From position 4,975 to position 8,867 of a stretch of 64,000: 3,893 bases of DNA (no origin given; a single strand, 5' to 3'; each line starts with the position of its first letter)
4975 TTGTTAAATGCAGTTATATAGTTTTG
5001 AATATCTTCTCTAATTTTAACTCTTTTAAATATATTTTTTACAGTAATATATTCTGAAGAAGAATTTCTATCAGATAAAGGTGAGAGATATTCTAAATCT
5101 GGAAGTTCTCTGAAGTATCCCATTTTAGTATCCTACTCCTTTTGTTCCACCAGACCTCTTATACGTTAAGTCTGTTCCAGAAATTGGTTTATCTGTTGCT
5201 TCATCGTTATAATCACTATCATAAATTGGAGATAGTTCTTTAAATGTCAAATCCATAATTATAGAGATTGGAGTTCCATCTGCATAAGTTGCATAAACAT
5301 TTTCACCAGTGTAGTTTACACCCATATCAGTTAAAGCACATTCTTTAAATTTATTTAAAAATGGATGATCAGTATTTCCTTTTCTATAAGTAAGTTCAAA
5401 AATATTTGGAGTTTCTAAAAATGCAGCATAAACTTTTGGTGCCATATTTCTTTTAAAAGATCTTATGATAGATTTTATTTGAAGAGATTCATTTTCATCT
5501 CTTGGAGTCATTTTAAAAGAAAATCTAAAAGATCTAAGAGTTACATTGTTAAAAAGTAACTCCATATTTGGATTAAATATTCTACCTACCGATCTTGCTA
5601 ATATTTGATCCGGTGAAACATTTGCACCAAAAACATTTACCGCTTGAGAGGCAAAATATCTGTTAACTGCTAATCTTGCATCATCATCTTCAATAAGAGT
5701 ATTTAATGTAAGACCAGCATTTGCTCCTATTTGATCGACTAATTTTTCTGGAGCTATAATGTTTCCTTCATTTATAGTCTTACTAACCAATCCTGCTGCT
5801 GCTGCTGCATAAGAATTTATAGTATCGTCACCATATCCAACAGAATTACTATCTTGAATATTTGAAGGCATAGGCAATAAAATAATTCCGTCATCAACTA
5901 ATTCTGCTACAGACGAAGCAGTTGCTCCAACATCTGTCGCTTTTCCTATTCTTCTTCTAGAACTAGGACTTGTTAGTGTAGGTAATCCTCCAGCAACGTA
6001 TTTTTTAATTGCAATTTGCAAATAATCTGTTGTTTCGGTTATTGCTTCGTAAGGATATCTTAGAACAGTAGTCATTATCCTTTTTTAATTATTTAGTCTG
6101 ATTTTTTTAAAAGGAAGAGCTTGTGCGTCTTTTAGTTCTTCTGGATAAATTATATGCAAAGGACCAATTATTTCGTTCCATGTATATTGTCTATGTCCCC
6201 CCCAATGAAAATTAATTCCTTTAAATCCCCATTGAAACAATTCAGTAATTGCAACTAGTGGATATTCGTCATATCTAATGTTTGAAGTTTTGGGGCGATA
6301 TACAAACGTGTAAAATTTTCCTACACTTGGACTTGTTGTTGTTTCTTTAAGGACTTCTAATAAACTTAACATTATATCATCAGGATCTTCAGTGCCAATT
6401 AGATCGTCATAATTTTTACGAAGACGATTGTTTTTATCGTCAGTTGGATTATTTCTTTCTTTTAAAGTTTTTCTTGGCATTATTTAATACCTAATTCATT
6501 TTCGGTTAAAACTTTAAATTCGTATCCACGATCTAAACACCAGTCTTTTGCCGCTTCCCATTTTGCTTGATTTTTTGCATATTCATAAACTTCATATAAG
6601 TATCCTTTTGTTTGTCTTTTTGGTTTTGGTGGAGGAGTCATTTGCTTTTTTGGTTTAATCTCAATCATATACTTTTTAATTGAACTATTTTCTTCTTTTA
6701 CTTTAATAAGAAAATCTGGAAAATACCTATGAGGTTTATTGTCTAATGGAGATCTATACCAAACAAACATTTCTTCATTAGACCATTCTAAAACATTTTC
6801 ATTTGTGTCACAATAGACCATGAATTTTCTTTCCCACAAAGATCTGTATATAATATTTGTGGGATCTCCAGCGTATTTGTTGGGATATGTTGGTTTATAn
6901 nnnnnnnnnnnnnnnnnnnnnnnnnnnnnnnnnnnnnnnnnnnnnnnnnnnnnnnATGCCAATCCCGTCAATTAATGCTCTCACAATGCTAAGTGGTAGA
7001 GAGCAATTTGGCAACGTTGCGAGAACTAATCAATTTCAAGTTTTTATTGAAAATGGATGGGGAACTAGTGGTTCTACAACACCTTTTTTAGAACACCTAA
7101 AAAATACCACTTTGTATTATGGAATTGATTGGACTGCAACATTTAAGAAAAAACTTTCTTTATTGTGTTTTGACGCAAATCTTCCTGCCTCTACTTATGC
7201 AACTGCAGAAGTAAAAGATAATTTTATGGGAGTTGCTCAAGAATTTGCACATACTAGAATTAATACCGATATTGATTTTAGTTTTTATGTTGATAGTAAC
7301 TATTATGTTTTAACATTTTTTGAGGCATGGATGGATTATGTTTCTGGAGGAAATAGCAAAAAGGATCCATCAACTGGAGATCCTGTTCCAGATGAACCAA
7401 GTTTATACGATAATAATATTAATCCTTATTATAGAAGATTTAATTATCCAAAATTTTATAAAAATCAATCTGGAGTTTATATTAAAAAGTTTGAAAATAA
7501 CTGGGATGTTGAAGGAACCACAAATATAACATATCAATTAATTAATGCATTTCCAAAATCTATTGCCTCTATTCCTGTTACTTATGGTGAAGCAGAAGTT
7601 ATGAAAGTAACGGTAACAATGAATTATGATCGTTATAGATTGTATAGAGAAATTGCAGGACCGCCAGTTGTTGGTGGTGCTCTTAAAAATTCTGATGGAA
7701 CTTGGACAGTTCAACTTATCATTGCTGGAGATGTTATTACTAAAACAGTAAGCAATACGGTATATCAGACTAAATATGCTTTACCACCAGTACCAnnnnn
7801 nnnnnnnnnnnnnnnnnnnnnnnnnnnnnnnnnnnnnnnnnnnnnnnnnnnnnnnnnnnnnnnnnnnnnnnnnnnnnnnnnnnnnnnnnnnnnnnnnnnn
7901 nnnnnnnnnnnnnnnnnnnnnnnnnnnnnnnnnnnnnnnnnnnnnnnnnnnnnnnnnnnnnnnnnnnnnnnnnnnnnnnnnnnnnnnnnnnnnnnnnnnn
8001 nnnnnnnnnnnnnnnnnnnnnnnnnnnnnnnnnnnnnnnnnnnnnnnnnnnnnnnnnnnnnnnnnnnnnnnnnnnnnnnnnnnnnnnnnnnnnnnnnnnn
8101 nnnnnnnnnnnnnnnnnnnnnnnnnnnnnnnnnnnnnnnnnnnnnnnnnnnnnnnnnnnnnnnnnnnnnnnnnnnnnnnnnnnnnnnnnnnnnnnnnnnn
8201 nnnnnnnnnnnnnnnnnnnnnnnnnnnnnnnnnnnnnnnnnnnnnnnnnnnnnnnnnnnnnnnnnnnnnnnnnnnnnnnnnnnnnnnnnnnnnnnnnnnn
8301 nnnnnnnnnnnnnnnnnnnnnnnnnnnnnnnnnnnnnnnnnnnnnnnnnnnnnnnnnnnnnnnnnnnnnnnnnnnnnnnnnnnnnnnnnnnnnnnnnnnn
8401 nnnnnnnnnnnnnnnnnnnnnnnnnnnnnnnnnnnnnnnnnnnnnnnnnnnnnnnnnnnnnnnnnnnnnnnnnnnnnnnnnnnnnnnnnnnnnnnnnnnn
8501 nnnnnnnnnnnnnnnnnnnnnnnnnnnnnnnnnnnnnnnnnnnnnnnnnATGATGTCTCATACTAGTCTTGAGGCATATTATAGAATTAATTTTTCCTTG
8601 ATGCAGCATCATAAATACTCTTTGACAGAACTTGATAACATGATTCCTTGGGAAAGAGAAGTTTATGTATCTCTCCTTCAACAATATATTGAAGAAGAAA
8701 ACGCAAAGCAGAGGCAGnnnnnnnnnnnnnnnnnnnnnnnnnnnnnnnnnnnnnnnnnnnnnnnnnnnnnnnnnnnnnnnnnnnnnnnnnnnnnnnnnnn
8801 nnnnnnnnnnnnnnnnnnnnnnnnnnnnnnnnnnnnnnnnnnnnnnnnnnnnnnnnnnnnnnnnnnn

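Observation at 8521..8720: Complete -1 ribosomal frameshift signal linking gp26 to gp51: candidate G/GT-type tail chaperone pair in a T4-like phage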

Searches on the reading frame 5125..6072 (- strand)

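Call 3: search_protein_families(library=phrogs, proteins=[window:5125-6072:-], max_evalue=0.01)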
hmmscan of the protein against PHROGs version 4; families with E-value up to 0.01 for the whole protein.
window:5125-6072:- (315 aa): 1 family
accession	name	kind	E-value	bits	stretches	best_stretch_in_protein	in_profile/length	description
phrog_230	-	tail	4.5e-72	245.1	1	3-301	290-594/628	baseplate tail tube cap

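Call 4: search_protein_families(library=pfam, proteins=[window:5125-6072:-], max_evalue=0.01)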
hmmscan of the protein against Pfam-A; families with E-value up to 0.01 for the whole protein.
window:5125-6072:- (315 aa): 0 families

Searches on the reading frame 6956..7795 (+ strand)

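Call 3: search_protein_families(library=phrogs, proteins=[window:6956-7795:+], max_evalue=0.01)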
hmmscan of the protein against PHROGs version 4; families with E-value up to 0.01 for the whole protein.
window:6956-7795:+ (280 aa): 2 families
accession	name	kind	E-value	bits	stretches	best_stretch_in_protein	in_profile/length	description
phrog_45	-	tail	6.3e-31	108.8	1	13-232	83-257/350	tail tube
phrog_3629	-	tail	1.5e-05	25.3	1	60-129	69-136/313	tail tube protein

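Call 4: search_protein_families(library=pfam, proteins=[window:6956-7795:+], max_evalue=0.01)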
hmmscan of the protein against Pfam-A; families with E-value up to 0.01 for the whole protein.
window:6956-7795:+ (280 aa): 1 family
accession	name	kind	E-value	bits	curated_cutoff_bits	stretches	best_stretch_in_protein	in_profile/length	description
PF23849.1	Phage_TTP_2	-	5.9e-18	66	27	1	61-227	18-168/177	Phage tail tube protein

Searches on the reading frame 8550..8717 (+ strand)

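Call 3: search_protein_families(library=phrogs, proteins=[window:8550-8717:+], max_evalue=0.01)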
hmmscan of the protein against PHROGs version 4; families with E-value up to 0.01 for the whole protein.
window:8550-8717:+ (56 aa): 2 families
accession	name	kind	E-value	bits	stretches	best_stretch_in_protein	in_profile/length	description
phrog_634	-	tail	7.8e-28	98.1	1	1-56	59-114/121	baseplate hub assembly catalyst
phrog_150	-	tail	3.8e-06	27.5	1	3-45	237-278/282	baseplate hub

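Call 4: search_protein_families(library=pfam, proteins=[window:8550-8717:+], max_evalue=0.01)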
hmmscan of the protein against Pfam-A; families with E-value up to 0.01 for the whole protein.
window:8550-8717:+ (56 aa): 0 families
